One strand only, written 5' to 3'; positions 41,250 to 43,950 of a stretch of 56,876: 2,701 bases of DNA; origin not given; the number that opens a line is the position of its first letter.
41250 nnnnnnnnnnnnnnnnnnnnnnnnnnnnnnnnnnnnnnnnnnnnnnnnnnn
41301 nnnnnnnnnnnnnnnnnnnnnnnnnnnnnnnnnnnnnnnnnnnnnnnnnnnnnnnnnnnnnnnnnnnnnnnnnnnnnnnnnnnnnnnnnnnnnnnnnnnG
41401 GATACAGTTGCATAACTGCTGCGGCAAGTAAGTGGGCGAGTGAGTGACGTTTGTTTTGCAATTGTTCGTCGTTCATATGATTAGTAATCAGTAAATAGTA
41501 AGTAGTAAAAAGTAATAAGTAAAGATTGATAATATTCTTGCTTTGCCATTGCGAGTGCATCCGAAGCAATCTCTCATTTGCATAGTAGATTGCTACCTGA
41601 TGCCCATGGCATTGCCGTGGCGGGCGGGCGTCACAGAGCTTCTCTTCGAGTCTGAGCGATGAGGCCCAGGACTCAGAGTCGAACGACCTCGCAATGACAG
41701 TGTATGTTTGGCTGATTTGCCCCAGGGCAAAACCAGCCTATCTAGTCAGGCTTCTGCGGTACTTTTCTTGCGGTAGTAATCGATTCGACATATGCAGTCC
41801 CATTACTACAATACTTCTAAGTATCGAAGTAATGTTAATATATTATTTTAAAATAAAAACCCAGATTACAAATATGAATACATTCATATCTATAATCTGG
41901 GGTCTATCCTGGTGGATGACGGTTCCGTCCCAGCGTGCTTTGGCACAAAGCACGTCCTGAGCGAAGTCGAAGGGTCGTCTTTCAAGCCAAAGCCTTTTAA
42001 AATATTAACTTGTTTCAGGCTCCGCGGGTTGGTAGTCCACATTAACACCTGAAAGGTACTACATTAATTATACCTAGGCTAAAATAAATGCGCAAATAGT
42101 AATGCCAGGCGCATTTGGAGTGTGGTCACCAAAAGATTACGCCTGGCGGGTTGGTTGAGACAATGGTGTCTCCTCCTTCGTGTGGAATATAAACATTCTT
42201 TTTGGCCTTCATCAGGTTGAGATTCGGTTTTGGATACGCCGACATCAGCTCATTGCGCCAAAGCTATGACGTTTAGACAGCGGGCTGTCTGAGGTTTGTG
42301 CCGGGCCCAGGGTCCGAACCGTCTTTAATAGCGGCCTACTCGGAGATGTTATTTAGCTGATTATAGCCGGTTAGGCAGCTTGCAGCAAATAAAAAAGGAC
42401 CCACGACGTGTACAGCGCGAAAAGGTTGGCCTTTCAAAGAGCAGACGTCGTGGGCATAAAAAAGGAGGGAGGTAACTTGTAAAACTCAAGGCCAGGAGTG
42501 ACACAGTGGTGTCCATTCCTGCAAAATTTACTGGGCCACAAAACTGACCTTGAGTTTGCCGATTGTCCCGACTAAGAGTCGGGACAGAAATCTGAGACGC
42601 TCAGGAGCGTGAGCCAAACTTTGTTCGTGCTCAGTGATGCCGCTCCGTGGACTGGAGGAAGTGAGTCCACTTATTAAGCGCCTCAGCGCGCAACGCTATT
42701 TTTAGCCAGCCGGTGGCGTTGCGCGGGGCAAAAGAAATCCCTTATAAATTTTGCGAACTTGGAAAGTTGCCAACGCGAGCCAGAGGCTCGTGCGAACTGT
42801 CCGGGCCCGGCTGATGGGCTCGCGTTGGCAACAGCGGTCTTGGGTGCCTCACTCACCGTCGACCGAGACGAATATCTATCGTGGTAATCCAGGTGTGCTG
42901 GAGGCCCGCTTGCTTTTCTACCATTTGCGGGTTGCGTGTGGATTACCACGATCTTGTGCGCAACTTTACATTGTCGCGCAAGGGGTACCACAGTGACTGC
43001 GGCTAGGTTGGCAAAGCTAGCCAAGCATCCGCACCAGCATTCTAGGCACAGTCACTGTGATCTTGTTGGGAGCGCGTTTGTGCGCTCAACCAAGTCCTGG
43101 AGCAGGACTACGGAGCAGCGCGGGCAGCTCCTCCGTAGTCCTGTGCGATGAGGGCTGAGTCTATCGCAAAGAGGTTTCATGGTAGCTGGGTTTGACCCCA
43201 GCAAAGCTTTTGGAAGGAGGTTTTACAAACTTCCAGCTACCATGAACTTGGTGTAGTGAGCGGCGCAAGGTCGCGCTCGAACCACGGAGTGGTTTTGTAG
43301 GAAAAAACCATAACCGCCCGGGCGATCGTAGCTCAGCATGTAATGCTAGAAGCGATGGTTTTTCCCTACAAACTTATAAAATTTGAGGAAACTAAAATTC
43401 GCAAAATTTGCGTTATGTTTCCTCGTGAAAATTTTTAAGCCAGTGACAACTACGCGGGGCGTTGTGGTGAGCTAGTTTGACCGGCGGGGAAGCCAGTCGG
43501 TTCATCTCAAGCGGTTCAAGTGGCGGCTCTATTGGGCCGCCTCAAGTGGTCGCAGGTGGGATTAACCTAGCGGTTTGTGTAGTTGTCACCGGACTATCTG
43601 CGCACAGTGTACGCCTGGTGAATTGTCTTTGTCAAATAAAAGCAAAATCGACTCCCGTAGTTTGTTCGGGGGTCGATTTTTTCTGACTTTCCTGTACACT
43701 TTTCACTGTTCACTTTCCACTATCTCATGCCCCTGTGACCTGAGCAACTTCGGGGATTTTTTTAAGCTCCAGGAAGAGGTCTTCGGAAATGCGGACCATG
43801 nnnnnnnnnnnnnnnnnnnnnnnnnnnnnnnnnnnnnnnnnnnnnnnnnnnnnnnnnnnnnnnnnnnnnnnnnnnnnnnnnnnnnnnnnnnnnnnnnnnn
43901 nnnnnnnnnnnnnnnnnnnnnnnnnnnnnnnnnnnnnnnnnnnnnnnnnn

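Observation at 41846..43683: ~1.8 kb of ORF-free, hairpin-dense, GC-enriched sequence between thrS and dnaE, organised as two promoter-to-terminator units: candidate giant structured ncRNA locus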

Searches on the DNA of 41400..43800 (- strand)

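Call 5: search_rna_families(source=window, start=41400, end=43800, threshold=evalue, max_evalue=10, show_alignments=3)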
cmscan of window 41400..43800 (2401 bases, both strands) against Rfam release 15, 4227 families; matches with E-value up to 10: 6.
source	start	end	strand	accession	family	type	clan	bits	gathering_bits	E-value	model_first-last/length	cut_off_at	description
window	41853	41906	-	RF04154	mir-1277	Gene; miRNA;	-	27.8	81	0.021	1-78/78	no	mir-1277 microRNA precursor family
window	42768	42829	-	RF00700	mir-375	Gene; miRNA;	-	23.9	46.7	0.017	1-67/67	no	mir-375 microRNA precursor family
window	43090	43159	+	RF03366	mir-3122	Gene; miRNA;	-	19.1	92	4.2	1-73/73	no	mir-3122 microRNA precursor family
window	43620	43763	+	RF01770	rimP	Cis-reg; leader;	-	19.1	47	6.3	1-102/102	no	Gammaprotebacteria rimP leader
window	41853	41907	-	RF04176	mir-3149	Gene; miRNA;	-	18.5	100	4.5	1-83/83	no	mir-3149 microRNA precursor family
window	41851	41905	-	RF03530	bglG-cis-reg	Cis-reg;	-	18.3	80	4.8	56-120/137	no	cis-regulatory element of the bglG/LicT operon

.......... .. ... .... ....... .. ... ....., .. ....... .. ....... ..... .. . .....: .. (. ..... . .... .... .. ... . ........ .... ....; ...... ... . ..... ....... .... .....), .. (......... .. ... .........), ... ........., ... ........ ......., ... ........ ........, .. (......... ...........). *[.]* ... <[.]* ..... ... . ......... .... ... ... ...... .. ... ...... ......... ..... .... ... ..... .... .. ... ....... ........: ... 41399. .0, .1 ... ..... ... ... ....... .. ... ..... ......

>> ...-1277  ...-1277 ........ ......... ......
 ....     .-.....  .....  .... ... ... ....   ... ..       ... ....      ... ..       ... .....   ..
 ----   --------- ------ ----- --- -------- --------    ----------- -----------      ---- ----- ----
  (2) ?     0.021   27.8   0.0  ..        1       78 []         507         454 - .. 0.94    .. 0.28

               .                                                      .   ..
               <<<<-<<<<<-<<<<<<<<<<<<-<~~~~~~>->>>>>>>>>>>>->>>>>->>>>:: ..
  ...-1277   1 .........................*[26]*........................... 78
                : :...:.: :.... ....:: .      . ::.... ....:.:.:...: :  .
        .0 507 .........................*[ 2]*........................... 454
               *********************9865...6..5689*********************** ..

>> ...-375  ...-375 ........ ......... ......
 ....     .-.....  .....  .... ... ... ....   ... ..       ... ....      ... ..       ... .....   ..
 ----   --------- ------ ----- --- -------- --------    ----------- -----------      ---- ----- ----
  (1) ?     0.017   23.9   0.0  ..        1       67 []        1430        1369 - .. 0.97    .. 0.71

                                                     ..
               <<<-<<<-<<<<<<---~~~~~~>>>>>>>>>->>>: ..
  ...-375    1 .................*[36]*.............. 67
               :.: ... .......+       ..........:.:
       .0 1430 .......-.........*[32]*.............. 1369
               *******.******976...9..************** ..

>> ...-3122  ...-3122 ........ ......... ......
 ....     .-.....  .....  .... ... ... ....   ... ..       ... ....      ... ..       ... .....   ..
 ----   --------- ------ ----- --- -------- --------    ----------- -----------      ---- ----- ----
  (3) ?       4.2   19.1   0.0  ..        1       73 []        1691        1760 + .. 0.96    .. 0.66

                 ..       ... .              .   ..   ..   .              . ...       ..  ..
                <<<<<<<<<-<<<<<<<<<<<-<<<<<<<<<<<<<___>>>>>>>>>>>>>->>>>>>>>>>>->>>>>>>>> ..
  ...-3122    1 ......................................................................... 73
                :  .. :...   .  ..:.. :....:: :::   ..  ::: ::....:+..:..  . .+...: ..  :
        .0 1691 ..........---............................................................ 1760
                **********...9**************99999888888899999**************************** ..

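Call 40: search_rna_families(source=window, start=41830, end=42110, threshold=evalue, max_evalue=10, show_alignments=4)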
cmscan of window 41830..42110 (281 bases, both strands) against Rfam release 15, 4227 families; matches with E-value up to 10: 9.
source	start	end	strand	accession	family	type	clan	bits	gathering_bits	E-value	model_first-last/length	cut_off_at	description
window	41853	41906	-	RF04154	mir-1277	Gene; miRNA;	-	27.8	81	0.0024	1-78/78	no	mir-1277 microRNA precursor family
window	41851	41909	-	RF03652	mir-2329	Gene; miRNA;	-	22.9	90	0.025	1-66/66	no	mir-2329 microRNA precursor family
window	41853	41907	-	RF04176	mir-3149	Gene; miRNA;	-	18.5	100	0.53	1-83/83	no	mir-3149 microRNA precursor family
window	41840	41909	-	RF02433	SpF36_sRNA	Gene; sRNA;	-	18.5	48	4.5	1-51/51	no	Streptococcus sRNA SpF36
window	41851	41905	-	RF03530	bglG-cis-reg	Cis-reg;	-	18.3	80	0.56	56-120/137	no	cis-regulatory element of the bglG/LicT operon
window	41843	41927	+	RF02511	PYLIS_4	Cis-reg;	-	17.2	50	2.9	1-100/100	no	Pyrrolysine insertion sequence TetR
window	41853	41936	-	RF03114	RT-1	Gene; sRNA;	-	16.7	106.4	1.3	1-107/107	no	RT-1 RNA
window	41860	41901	+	RF03652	mir-2329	Gene; miRNA;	-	16.5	90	1.4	10-57/66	no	mir-2329 microRNA precursor family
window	41860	41901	-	RF04009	mir-754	Gene; miRNA;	-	13.8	84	9.1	19-60/78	no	mir-754 microRNA precursor family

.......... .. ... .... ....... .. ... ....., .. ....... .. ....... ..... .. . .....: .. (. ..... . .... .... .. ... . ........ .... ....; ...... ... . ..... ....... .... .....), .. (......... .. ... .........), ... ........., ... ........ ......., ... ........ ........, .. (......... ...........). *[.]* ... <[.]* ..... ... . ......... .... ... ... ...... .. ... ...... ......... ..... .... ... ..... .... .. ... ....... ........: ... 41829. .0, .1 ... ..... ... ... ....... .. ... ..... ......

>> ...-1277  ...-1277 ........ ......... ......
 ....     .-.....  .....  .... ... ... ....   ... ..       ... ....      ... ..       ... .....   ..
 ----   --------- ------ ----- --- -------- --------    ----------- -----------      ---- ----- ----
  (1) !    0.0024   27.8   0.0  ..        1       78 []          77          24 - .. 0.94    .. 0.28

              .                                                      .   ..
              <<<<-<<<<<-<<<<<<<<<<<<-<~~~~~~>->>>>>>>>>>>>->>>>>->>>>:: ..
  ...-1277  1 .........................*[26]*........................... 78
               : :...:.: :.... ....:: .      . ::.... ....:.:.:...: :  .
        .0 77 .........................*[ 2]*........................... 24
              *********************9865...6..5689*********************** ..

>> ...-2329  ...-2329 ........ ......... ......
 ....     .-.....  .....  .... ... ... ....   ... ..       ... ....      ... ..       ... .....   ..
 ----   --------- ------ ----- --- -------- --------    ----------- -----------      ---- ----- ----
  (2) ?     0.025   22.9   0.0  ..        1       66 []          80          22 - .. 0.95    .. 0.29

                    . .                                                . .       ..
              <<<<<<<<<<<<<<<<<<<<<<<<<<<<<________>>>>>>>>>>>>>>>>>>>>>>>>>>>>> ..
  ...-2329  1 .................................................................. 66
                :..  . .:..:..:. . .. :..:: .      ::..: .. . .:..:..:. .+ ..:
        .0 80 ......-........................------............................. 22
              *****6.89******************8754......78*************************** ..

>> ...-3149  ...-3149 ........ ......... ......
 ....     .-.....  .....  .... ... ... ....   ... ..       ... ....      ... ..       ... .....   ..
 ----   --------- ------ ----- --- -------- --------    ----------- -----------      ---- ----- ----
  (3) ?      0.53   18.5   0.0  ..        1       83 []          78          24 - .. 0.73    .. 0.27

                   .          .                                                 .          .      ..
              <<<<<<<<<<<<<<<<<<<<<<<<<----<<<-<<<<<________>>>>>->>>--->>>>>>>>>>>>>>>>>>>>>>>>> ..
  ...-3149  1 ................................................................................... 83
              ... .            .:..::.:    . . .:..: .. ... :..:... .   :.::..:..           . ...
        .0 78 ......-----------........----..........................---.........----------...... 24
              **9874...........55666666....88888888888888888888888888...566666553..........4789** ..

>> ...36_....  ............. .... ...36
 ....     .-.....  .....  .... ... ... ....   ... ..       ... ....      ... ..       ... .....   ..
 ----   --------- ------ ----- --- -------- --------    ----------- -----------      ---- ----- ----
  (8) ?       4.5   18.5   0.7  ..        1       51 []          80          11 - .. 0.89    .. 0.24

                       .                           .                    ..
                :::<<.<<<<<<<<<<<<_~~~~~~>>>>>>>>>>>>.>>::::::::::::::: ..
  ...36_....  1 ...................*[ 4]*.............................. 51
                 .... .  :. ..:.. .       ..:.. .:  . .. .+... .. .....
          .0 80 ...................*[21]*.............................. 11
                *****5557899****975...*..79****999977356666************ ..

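Call 89: search_dna_similar(query=window:41477-43724:-, collection=phages, mode=distant, max_evalue=0.001, max_rows=10)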
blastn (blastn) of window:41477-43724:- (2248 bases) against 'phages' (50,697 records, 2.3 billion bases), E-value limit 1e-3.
No match.

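Call 90: search_dna_similar(query=window:41477-43724:-, collection=plasmids, mode=distant, max_evalue=0.001, max_rows=10)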
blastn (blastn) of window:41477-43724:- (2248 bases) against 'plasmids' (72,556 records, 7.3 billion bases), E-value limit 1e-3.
No match.

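Call 98: build_rna_model(alignment_id=A5)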
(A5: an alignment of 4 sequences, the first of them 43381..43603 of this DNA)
Model R1 built from alignment A5 (4 sequences, 232 columns); structure: RNAalifold consensus.
model positions 230; base pairs 43; branch points 2; effective number of sequences 1.46; information 0.59 bits per position. Calibrated on 0.2 Mb of random sequence (short: E-values are rough).
structure used (alignment columns):
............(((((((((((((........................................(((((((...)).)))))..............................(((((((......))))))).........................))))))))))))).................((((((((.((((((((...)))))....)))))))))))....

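Call 99: search_with_rna_model(model_id=R1, sources=[window, L001, L002, L003, L004, L005, L006, L007, L008, L011, L013, L014, L015, L018, L027, L028, L043, L045, L054, L081, L082, L083, L085, L087, L099, L093, L095, L096], max_evalue=10)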
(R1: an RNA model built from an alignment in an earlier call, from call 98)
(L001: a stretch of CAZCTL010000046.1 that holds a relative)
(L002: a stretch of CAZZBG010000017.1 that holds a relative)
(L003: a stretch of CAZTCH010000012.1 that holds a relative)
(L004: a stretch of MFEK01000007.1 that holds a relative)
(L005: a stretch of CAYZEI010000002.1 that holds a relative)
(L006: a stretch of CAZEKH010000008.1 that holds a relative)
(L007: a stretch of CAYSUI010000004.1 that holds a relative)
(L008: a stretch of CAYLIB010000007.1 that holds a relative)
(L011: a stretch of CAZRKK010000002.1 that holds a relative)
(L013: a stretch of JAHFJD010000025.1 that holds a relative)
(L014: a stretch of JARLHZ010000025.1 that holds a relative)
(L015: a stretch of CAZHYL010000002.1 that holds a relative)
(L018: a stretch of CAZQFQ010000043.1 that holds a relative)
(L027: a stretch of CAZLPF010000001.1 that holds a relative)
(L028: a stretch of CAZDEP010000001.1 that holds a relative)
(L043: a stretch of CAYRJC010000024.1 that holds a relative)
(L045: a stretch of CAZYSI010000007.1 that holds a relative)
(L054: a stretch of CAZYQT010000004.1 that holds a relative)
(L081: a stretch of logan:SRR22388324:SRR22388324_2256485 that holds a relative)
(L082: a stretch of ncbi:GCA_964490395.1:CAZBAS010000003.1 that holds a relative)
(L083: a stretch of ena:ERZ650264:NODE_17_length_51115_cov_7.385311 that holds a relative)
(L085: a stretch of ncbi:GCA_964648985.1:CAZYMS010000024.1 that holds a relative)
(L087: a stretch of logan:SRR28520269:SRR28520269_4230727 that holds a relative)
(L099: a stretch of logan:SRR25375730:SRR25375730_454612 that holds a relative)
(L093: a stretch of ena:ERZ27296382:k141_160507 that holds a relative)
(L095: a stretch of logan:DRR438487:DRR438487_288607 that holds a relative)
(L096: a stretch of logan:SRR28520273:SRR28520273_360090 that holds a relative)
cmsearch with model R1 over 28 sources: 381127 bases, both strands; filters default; matches with E-value up to 10: 16.
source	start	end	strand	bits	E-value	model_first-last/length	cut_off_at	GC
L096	1976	2203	+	264.9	2.4e-71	1-230/230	no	0.5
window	43381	43603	-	254.6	1.6e-68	1-230/230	no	0.51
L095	1050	1280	+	243.6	1.8e-65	1-230/230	no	0.48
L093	8610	8836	+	224.2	4.3e-60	1-230/230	no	0.48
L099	7686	7774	+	69.8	2.1e-17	1-89/230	3'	0.58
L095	1233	1376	-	32.9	3.2e-07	1-230/230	no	0.39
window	43284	43428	+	31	1.1e-06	1-230/230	no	0.41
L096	2156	2299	-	28.5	5.5e-06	1-230/230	no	0.39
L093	8793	8832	-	18.2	0.0038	187-226/230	no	0.35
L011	3385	3418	+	9.9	0.76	1-230/230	no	0.44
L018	9195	9266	-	8.9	1.4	1-230/230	no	0.43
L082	11140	11181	+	8.9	1.4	175-226/230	no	0.31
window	7245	7277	-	7.9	2.8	99-131/230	no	0.55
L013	12699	12793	+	7.1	4.6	1-230/230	no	0.42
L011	4394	4488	-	6.4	7.1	1-230/230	no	0.4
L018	1996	2029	+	5.9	9.8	1-230/230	no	0.47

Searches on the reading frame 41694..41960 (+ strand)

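Call 88: search_protein_families(library=pfam, proteins=[window:41694-41960:+], max_evalue=1)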
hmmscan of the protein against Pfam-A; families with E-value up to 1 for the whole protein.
window:41694-41960:+ (88 aa): 1 family
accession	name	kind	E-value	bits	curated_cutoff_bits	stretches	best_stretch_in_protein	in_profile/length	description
PF09858.14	DUF2085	-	0.023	15.6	25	1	22-76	7-58/90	Predicted membrane protein (DUF2085)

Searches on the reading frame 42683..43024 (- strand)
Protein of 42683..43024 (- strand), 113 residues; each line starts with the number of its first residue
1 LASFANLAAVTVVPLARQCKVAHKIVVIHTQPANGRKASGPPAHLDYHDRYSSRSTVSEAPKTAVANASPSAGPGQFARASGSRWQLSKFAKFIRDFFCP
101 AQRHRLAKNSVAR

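Call 88: search_protein_families(library=pfam, proteins=[window:42683-43024:-], max_evalue=1)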
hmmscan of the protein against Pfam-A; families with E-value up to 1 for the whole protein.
window:42683-43024:- (113 aa): 1 family
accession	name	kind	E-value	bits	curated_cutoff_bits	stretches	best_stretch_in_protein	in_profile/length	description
PF23913.1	DUF7255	-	0.029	14.4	27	1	68-110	94-136/156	Family of unknown function (DUF7255)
